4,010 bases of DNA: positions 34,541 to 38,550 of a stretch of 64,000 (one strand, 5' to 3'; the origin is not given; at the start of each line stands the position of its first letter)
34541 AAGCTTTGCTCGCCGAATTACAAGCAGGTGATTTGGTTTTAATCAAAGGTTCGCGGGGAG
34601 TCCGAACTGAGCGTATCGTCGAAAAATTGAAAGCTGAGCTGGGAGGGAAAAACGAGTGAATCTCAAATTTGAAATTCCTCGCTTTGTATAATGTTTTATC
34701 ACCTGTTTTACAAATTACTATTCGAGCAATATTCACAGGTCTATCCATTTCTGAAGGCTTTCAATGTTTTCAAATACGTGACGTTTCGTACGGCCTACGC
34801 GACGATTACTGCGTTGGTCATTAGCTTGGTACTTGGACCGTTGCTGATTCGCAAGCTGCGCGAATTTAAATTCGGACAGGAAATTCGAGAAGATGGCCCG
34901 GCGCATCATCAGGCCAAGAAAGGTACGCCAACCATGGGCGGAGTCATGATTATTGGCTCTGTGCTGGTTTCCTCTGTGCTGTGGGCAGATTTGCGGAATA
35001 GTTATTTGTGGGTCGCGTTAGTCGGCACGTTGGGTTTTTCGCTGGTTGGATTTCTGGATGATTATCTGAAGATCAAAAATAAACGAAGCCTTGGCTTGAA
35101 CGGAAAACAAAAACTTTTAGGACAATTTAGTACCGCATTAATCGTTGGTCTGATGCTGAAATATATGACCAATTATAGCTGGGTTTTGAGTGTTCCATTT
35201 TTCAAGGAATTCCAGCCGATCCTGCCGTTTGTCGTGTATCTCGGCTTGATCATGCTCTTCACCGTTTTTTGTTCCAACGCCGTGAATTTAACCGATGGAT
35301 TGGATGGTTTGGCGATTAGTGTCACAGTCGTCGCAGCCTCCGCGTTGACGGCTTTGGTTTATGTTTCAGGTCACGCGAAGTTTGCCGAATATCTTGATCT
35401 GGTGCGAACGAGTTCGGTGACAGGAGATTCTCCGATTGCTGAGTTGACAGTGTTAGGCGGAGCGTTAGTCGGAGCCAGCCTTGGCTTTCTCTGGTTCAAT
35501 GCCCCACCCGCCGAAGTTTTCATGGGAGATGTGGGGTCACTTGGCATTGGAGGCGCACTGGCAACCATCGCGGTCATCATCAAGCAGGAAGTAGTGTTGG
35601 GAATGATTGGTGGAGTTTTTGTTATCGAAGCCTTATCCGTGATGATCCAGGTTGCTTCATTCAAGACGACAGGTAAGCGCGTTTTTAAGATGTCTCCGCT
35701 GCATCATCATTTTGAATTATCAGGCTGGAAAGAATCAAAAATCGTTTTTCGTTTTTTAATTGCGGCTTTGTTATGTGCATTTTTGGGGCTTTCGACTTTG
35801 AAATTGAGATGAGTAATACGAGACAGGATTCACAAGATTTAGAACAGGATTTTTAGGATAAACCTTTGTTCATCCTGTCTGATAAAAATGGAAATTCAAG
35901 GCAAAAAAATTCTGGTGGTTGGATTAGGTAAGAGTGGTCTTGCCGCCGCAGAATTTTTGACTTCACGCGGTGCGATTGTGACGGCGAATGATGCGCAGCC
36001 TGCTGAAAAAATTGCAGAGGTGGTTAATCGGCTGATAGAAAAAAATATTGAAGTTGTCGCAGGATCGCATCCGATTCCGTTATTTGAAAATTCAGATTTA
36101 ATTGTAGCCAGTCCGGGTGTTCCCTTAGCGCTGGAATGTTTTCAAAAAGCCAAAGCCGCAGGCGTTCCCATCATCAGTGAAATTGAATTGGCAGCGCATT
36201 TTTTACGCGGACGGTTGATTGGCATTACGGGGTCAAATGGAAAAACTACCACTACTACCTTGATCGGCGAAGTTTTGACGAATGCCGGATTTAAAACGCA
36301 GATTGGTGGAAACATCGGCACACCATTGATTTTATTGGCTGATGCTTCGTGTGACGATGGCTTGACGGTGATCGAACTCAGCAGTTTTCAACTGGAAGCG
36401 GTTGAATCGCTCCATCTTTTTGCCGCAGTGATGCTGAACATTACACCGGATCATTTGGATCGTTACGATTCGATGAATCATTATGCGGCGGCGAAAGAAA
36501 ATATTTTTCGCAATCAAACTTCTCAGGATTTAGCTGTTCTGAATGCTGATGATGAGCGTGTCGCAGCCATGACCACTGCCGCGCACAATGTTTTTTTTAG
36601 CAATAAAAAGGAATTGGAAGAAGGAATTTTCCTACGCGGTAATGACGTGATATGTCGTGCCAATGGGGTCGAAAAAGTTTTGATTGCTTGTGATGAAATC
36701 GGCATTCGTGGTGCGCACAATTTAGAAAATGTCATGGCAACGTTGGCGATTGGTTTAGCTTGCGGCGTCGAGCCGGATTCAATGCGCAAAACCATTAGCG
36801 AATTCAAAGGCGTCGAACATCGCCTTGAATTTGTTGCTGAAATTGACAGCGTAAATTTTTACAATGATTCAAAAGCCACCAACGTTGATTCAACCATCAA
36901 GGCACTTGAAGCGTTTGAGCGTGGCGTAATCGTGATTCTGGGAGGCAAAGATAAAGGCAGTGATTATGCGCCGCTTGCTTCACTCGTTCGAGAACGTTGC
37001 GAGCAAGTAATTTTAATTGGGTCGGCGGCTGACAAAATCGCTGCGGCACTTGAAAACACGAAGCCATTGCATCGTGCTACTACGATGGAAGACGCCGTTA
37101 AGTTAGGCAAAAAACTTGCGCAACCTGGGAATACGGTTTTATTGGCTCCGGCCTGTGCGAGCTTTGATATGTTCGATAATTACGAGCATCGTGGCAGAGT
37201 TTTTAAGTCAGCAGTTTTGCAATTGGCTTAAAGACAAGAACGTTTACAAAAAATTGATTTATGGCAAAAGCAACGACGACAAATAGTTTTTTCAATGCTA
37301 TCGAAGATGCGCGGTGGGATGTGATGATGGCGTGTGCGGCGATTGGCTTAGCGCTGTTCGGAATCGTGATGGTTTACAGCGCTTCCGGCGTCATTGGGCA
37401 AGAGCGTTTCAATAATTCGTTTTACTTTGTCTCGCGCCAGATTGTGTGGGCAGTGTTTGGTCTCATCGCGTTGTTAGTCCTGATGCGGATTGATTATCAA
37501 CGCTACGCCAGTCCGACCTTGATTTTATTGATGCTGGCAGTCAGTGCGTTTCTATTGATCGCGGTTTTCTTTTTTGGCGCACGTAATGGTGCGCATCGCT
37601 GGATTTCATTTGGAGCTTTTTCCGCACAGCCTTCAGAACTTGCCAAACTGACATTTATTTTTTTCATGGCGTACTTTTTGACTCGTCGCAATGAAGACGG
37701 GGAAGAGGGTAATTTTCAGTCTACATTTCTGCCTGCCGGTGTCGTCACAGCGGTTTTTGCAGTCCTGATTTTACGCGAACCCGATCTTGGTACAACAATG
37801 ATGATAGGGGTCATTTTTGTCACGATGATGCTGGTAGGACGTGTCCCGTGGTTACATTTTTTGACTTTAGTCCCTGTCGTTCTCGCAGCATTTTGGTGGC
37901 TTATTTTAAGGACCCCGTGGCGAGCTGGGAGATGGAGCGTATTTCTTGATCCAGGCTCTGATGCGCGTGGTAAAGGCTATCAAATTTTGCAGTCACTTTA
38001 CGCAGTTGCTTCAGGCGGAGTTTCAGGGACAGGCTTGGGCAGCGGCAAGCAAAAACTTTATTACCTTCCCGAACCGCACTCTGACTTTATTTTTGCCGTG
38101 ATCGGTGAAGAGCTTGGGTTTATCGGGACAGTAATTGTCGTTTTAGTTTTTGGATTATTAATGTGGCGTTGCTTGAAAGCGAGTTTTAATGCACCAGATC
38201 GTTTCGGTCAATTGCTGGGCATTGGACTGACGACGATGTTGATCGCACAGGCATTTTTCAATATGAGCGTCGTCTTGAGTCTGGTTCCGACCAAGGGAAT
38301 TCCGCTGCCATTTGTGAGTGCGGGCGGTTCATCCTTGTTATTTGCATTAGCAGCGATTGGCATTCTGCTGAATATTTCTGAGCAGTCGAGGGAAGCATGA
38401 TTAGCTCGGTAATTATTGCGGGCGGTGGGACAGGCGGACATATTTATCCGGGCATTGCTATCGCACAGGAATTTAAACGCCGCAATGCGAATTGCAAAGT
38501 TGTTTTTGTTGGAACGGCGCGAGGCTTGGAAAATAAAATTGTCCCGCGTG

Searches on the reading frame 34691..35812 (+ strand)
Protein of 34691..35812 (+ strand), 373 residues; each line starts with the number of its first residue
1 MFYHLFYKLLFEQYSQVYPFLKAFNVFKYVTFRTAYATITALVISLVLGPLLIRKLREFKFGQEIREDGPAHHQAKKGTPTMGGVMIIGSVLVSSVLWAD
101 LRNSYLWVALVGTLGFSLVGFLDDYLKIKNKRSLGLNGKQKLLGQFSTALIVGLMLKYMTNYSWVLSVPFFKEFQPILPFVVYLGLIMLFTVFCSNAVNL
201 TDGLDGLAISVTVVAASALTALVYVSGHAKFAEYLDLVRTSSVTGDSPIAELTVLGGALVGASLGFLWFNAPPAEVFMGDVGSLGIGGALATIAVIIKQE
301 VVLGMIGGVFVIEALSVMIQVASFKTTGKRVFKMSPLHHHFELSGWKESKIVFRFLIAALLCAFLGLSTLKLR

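Call 66: search_protein_families(library=pfam, proteins=[window:34691-35812:+], max_evalue=0.000001)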
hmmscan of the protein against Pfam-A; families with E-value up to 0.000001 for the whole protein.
window:34691-35812:+ (373 aa): 1 family
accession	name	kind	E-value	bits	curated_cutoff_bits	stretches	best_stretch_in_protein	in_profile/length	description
PF00953.26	Glycos_transf_4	-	1.4e-30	106.9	27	1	107-297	2-159/160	Glycosyl transferase family 4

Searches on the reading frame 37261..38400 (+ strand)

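Call 66: search_protein_families(library=pfam, proteins=[window:37261-38400:+], max_evalue=0.000001)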
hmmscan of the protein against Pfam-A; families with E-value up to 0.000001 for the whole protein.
window:37261-38400:+ (379 aa): 1 family
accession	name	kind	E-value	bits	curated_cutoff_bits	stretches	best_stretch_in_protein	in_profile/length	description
PF01098.24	FTSW_RODA_SPOVE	-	7.3e-106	354.6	26.4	1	25-377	6-355/356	Cell cycle protein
